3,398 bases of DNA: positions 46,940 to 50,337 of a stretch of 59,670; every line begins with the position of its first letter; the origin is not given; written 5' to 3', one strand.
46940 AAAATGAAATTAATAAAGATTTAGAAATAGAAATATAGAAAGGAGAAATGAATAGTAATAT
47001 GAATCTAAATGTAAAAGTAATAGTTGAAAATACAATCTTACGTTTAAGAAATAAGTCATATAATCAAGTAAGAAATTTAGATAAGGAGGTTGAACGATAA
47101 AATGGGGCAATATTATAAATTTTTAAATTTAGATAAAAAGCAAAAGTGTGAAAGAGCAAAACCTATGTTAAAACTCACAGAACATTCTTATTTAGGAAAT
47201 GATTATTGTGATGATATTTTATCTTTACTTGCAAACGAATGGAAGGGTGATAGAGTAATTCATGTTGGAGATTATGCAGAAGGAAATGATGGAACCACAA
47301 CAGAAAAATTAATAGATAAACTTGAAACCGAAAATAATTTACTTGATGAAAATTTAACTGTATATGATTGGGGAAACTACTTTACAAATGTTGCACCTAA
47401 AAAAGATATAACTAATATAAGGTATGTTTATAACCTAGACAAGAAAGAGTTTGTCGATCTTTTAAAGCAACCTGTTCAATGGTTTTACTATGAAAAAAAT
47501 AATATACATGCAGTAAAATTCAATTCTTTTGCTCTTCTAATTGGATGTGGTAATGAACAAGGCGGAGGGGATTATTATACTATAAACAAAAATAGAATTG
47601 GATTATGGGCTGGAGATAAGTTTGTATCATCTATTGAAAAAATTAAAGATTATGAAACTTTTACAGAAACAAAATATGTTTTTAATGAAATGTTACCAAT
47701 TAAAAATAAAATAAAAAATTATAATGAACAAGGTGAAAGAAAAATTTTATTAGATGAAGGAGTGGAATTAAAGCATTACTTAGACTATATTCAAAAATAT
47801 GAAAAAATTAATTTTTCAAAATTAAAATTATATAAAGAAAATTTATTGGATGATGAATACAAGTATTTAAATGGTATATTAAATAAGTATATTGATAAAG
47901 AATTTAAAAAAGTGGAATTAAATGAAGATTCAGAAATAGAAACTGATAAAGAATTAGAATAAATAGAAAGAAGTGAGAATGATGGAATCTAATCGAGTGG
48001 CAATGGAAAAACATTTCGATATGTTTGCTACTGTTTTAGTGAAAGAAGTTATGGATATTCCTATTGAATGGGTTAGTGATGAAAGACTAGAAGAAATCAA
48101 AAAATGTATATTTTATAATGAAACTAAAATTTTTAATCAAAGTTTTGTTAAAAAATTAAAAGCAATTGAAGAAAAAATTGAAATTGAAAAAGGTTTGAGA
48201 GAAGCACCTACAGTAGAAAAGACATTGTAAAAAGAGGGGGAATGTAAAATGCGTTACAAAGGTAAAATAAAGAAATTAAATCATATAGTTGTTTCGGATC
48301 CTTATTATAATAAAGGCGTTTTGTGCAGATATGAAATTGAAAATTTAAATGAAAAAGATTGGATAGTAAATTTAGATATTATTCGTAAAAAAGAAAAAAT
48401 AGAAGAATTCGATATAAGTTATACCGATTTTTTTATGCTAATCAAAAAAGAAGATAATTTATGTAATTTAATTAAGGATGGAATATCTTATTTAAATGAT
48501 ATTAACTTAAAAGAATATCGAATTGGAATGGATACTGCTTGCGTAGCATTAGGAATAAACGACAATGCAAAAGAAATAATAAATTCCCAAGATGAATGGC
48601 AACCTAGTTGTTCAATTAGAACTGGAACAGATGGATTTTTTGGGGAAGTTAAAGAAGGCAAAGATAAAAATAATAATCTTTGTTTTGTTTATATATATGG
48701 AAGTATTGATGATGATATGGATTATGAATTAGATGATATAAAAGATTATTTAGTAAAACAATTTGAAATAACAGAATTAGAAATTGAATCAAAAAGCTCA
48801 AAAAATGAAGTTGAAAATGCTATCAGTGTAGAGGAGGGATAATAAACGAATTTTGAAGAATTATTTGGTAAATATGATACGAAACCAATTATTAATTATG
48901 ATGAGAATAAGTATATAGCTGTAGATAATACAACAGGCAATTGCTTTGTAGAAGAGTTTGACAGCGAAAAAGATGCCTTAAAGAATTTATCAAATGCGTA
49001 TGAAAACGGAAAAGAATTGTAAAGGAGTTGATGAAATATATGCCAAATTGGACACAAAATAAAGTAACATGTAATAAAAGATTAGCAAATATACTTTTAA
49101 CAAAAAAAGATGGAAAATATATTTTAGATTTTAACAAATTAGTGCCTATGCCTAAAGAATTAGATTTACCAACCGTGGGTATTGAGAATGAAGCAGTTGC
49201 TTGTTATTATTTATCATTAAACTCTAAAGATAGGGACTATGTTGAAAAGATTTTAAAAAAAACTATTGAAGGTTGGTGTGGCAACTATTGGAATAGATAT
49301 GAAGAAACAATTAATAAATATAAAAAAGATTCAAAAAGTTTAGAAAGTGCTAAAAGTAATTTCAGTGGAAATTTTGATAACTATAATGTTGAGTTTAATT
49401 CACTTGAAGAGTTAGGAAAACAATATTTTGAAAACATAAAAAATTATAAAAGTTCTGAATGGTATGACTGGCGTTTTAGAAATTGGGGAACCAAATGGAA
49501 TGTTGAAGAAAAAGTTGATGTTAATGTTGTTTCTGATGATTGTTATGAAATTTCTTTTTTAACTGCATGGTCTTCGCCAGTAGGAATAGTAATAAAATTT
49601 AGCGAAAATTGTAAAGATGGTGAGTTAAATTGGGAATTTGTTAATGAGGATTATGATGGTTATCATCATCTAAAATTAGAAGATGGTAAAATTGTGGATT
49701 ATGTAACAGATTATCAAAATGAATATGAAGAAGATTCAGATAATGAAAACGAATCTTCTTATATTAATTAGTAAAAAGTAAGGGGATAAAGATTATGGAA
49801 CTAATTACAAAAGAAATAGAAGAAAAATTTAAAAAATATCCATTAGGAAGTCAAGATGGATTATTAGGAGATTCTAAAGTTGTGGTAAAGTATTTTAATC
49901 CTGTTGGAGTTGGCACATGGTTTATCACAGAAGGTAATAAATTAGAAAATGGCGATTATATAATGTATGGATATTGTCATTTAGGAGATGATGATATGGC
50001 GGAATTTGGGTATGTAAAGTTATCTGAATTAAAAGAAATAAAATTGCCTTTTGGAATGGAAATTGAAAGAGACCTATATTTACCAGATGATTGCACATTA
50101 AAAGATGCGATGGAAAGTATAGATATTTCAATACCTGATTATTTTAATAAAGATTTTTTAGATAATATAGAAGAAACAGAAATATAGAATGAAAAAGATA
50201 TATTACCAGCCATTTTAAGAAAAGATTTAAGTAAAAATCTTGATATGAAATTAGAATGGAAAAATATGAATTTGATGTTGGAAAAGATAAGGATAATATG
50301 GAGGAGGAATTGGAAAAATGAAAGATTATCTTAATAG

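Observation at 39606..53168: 13.5-kb single-strand block of about 20 mostly uncharacterised acidic ORFs between relaxase and coupling protein: candidate leading-region anti-defence or establishment island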

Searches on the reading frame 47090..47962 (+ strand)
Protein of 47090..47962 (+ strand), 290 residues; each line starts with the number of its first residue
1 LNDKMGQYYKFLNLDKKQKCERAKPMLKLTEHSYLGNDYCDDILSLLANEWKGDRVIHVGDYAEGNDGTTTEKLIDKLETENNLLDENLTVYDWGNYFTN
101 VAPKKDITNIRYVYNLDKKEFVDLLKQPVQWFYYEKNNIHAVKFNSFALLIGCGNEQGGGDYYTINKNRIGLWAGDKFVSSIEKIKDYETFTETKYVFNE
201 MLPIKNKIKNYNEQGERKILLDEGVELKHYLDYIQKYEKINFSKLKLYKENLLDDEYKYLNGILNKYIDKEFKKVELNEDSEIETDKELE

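Call 6: search_protein_families(library=pfam, max_evalue=0.01, proteins=[window:47090-47962:+])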
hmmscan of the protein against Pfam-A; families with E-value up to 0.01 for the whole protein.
window:47090-47962:+ (290 aa): 0 families

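Call 18: search_protein_families(library=ncbifam, max_evalue=0.01, proteins=[window:47090-47962:+])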
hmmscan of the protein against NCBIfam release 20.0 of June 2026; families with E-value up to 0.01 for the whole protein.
window:47090-47962:+ (290 aa): 0 families

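Call 42: search_protein_families(library=phrogs, max_evalue=0.01, proteins=[window:47090-47962:+])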
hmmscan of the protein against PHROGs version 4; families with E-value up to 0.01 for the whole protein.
window:47090-47962:+ (290 aa): 1 family
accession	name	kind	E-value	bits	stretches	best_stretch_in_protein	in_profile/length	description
phrog_3156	-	unknown function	1.2e-05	26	1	5-90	1-90/244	-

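Call 47: search_protein_families(library=padloc, max_evalue=0.01, proteins=[window:47090-47962:+])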
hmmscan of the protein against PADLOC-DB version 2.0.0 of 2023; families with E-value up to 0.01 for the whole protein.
window:47090-47962:+ (290 aa): 0 families

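Call 61: search_dna_similar(query=window:47090-47962:+, collection=phages, mode=protein, max_evalue=0.001, max_rows=10)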
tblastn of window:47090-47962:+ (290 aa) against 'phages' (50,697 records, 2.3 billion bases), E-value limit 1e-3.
Records with a match: 6; places in all: 6; records where one place covers at least 80% of the query: 0.
Best place of each record, by identity: <60% 6.
By first word of the organism name: Mycobacterium 6.
By host as written in the record: Mycobacterium smegmatis mc2 155 5; Mycobacterium smegmatis mc#155 1.
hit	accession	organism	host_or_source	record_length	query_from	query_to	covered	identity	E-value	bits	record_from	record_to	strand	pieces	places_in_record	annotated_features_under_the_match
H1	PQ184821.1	Mycobacterium phage Issimir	Mycobacterium smegmatis mc2 155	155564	5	189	64%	25.6%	3e-4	48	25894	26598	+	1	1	73: hypothetical protein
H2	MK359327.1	Mycobacterium phage EmToTheThree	Mycobacterium smegmatis mc2 155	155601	5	189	64%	25.6%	3e-4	48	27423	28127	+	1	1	77: hypothetical protein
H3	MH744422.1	Mycobacterium phage Roots515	Mycobacterium smegmatis mc2 155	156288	5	189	64%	25.6%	3e-4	48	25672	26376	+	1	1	73: hypothetical protein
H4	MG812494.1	Mycobacterium phage Pier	Mycobacterium smegmatis mc2 155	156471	5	189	64%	25.6%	3e-4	48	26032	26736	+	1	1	hypothetical protein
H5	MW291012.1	Mycobacterium phage StephanieG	Mycobacterium smegmatis mc#155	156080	5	189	64%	25.6%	3e-4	48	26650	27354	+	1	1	74: hypothetical protein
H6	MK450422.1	Mycobacterium phage RoMag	Mycobacterium smegmatis mc2 155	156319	5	189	64%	25.6%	4e-4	47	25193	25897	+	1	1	69: hypothetical protein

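Call 109: find_homologous_proteins(query=window:47102-47962:+, max_evalue=0.001)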
Query window:47102-47962:+ (286 aa): 274 proteins with E <= 0.001 among 1602 candidates; the best 120 are listed.
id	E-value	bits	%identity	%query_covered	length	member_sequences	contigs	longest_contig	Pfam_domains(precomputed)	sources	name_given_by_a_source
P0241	7.8e-187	638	100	100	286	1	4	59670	-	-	-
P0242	8.2e-128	444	71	100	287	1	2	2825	-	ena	-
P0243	3.2e-123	429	70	100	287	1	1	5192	-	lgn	-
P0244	3.8e-122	426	70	97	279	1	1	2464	-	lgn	-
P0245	1.8e-118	414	68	97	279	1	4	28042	-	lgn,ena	-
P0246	2.7e-115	403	66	99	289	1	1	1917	-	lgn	-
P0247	8.7e-113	395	65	100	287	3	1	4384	-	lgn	-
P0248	5.1e-112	392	66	98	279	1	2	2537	-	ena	-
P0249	1.6e-108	381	64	97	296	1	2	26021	-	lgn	-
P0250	9.2e-108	378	63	100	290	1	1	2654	-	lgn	-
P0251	7.2e-105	369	61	99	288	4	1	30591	-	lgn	-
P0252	5.5e-104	366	58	100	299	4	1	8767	-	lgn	-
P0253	7.9e-104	366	59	100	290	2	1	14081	-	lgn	-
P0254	6.6e-103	363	59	100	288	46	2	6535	-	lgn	-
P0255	1.4e-102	361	61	95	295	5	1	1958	-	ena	-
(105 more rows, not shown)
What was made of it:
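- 47102..48842 (+): 286-aa (47102-47962), 75/85-aa (47973/48003-48230) and 197-aa (48249-48842) proteins. The 286-aa family has 274 hypothetical homologues (call 109) and a weak phrog_3156/mycobacteriophage similarity (calls 42, 61).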

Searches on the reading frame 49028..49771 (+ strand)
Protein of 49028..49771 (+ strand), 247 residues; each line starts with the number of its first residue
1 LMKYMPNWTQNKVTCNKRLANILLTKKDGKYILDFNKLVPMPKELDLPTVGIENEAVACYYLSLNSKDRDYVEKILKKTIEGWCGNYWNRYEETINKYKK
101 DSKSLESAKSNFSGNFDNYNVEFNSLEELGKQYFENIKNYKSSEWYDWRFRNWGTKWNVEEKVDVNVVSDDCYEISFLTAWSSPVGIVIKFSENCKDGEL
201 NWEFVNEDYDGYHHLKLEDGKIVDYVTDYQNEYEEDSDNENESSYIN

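Call 6: search_protein_families(library=pfam, max_evalue=0.01, proteins=[window:49028-49771:+])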
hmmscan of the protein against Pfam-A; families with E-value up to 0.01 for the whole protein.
window:49028-49771:+ (247 aa): 1 family
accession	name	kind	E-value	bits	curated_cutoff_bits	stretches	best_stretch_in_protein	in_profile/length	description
PF18406.6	DUF1281_C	-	0.00027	21.2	22.8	1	153-241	2-82/88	Ferredoxin-like domain in Api92-like protein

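Call 18: search_protein_families(library=ncbifam, max_evalue=0.01, proteins=[window:49028-49771:+])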
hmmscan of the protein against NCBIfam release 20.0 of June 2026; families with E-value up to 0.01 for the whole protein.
window:49028-49771:+ (247 aa): 0 families

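Call 43: search_protein_families(library=phrogs, max_evalue=0.01, proteins=[window:49028-49771:+])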
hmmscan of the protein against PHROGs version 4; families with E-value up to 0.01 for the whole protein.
window:49028-49771:+ (247 aa): 2 families
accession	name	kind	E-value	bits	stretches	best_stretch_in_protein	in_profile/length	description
phrog_12644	-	unknown function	3.2e-17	64.1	1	5-241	1-207/236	-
phrog_20518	-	unknown function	3e-10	41.3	1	141-203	103-165/177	-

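Call 63: search_dna_similar(query=window:49028-49771:+, collection=phages, mode=protein, max_evalue=0.001, max_rows=10)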
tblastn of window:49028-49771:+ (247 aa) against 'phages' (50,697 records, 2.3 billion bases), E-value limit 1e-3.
Records with a match: 6; places in all: 6; records where one place covers at least 80% of the query: 3.
Best place of each record, by identity: <60% 6.
By first word of the organism name: Bacteriophage 3; Puniceispirillum 2; Xanthomonas 1.
By host as written in the record: - 3; Candidatus Puniceispirillum marinum IMCC1322 2; Xanthomonas campestris pv. campestris strain Ram 3-1 1.
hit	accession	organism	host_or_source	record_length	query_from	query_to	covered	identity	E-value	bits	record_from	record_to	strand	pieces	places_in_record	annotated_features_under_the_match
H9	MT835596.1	Bacteriophage sp.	human fecal samples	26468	2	208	84%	27.4%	5e-15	80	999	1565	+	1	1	record has no annotation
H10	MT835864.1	Bacteriophage sp.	human fecal samples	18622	3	208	83%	24.7%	5e-6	53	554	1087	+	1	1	record has no annotation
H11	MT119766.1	Xanthomonas phage PBR31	Xanthomonas campestris pv. campestris ...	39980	3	208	83%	21.5%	5e-5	50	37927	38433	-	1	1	hypothetical protein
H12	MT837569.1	Bacteriophage sp.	human fecal samples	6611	128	208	33%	33.3%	3e-4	47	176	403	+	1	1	record has no annotation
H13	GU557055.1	Puniceispirillum phage HMO-2011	Candidatus Puniceispirillum marinum ...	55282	143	211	28%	38.5%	4e-5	50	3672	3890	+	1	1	hypothetical protein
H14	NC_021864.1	Puniceispirillum phage HMO-2011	Candidatus Puniceispirillum marinum ...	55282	143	211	28%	38.5%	4e-5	50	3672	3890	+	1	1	hypothetical protein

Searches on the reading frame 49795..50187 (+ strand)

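Call 6: search_protein_families(library=pfam, max_evalue=0.01, proteins=[window:49795-50187:+])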
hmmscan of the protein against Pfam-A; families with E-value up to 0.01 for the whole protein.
window:49795-50187:+ (130 aa): 1 family
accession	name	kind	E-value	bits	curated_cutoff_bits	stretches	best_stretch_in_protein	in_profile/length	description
PF11171.13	DUF2958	-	2.1e-17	63.9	21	1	3-102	1-97/111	Protein of unknown function (DUF2958)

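Call 18: search_protein_families(library=ncbifam, max_evalue=0.01, proteins=[window:49795-50187:+])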
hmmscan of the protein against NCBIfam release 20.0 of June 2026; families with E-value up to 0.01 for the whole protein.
window:49795-50187:+ (130 aa): 0 families

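Call 43: search_protein_families(library=phrogs, max_evalue=0.01, proteins=[window:49795-50187:+])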
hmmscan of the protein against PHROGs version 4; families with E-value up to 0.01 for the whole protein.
window:49795-50187:+ (130 aa): 0 families
